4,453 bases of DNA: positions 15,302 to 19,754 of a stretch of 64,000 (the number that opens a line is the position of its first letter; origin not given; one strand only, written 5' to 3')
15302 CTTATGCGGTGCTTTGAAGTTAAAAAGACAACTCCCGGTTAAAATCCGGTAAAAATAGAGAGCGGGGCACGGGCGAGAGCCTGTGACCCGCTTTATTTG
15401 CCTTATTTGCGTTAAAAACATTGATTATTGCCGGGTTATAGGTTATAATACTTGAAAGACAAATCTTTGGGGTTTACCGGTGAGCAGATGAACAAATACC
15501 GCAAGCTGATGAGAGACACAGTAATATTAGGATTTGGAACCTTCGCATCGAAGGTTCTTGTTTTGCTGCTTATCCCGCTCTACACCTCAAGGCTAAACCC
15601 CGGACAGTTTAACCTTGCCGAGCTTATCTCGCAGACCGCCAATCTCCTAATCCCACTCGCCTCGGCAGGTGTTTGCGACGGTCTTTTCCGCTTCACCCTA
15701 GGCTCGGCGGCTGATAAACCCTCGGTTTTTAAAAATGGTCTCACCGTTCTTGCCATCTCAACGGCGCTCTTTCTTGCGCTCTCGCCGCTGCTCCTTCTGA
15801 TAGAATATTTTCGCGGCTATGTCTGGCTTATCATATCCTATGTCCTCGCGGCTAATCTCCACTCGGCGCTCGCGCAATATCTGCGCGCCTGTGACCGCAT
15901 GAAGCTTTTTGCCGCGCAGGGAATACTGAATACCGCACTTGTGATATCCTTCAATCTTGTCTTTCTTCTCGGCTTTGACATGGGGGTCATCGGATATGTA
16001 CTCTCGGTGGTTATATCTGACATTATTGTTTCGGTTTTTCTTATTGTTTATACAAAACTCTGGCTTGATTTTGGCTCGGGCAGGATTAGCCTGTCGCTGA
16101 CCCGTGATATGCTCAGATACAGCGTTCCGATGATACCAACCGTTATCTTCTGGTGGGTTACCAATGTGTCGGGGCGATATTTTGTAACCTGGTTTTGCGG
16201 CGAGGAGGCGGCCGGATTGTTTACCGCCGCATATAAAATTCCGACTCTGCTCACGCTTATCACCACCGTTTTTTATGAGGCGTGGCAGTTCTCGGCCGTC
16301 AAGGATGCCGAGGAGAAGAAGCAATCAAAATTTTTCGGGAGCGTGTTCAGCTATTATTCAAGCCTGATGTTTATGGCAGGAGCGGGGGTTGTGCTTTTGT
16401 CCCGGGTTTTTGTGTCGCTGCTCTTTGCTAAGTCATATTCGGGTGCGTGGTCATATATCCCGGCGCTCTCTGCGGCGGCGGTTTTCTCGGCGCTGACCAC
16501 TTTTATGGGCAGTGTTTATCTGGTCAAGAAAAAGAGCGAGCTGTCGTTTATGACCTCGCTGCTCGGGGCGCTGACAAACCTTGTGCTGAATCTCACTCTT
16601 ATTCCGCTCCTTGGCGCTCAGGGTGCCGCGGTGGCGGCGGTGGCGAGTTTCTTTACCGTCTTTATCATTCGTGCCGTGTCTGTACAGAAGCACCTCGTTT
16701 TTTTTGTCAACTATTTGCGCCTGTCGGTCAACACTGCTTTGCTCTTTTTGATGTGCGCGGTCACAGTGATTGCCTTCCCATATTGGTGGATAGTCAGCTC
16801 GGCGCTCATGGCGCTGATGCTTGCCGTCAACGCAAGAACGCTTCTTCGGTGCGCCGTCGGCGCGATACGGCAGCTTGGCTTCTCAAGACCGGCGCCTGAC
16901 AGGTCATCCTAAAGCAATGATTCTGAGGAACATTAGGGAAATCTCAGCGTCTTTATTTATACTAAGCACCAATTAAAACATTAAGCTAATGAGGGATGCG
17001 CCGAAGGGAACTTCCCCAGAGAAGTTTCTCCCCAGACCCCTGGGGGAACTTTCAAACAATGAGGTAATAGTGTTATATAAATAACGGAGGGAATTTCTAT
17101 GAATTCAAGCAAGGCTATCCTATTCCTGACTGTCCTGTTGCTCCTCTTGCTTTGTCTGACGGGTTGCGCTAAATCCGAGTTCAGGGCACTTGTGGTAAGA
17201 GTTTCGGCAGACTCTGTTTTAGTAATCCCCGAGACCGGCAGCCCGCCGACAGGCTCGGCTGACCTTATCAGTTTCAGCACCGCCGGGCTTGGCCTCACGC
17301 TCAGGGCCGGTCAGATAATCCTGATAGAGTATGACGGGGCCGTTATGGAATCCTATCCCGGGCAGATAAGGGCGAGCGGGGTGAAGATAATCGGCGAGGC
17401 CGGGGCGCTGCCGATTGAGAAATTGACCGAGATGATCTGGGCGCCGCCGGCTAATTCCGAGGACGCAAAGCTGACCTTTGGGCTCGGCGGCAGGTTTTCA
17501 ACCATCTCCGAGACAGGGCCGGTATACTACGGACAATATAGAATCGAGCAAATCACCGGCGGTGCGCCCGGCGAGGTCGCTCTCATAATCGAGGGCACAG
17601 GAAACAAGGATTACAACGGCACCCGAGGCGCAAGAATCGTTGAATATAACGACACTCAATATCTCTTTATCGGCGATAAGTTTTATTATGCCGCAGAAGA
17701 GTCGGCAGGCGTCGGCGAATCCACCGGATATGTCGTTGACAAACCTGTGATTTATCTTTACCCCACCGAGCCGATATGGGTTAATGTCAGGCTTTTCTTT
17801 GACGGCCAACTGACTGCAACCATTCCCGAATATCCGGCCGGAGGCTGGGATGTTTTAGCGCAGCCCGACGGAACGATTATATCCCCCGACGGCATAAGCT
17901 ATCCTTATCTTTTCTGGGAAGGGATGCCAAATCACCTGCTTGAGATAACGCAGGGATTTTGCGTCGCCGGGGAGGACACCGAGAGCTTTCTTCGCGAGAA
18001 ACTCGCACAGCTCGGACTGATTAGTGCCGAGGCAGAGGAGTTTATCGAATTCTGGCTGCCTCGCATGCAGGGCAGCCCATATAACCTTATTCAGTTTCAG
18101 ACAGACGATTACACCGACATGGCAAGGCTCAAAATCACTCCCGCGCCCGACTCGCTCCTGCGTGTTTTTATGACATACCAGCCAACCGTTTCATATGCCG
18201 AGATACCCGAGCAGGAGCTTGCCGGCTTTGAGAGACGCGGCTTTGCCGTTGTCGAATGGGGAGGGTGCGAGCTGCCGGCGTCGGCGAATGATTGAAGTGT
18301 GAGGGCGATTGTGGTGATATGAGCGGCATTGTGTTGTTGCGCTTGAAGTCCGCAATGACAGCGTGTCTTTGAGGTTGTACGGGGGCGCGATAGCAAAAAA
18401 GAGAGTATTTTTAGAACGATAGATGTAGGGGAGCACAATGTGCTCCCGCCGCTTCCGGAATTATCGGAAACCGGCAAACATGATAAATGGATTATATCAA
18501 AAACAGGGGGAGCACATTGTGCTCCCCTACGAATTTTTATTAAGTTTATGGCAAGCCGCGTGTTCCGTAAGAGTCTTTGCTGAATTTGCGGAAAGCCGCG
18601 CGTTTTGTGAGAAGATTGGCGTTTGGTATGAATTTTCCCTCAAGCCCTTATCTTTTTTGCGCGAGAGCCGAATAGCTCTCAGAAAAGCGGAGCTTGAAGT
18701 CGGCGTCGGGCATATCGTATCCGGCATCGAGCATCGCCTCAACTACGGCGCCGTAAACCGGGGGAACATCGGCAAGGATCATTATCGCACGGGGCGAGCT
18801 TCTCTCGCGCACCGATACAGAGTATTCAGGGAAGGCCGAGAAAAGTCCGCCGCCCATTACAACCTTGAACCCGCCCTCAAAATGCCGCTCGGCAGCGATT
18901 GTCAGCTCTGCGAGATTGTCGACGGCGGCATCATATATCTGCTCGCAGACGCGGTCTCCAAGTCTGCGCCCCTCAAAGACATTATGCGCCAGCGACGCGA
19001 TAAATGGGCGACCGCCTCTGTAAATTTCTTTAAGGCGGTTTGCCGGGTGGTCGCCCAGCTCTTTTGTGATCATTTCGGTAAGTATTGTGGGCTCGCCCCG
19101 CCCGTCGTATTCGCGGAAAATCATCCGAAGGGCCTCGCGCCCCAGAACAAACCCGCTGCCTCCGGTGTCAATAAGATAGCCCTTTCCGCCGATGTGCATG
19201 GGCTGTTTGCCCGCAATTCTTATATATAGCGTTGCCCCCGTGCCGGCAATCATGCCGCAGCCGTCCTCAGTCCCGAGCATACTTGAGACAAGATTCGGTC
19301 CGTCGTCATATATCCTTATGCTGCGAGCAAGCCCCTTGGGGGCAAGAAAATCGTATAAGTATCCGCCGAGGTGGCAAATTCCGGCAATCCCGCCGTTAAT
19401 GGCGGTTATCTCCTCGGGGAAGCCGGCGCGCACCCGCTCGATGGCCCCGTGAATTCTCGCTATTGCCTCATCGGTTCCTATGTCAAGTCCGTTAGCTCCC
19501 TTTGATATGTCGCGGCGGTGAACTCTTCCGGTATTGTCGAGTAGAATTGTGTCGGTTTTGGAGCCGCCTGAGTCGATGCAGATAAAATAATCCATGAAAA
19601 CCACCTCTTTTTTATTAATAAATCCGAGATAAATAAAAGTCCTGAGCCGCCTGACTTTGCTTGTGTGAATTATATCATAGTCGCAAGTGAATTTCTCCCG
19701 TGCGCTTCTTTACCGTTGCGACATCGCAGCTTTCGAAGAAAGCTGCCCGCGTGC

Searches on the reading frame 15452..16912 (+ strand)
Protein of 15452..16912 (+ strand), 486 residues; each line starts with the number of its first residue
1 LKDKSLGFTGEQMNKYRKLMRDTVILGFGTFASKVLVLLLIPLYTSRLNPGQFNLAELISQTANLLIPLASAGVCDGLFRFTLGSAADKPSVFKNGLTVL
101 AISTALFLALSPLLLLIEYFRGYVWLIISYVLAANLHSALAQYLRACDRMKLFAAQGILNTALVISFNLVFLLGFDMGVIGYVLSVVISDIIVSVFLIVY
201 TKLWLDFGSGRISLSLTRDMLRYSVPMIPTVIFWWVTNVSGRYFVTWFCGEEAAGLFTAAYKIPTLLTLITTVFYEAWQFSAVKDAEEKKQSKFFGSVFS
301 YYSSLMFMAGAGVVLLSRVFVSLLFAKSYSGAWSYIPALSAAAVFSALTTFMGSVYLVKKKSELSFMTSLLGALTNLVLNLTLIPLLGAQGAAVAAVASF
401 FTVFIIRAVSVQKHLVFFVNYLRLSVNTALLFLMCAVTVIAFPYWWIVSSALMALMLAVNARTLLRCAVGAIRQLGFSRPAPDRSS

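Call 43: search_protein_families(library=pfam, proteins=[window:15452-16912:+], max_evalue=0.000001)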
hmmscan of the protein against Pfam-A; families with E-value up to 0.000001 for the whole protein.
window:15452-16912:+ (486 aa): 1 family
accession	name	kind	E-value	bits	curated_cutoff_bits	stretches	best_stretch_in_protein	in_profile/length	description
PF01943.22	Polysacc_synt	-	3.8e-15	56.5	28.2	1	20-274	2-261/274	Polysaccharide biosynthesis protein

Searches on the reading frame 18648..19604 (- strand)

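Call 43: search_protein_families(library=pfam, proteins=[window:18648-19604:-], max_evalue=0.000001)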
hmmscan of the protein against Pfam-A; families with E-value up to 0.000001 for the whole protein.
window:18648-19604:- (318 aa): 1 family
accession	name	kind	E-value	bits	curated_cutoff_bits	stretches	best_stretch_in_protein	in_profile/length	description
PF01869.26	BcrAD_BadFG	-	1.6e-18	67.6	31.5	1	10-290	3-271/271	BadF/BadG/BcrA/BcrD ATPase family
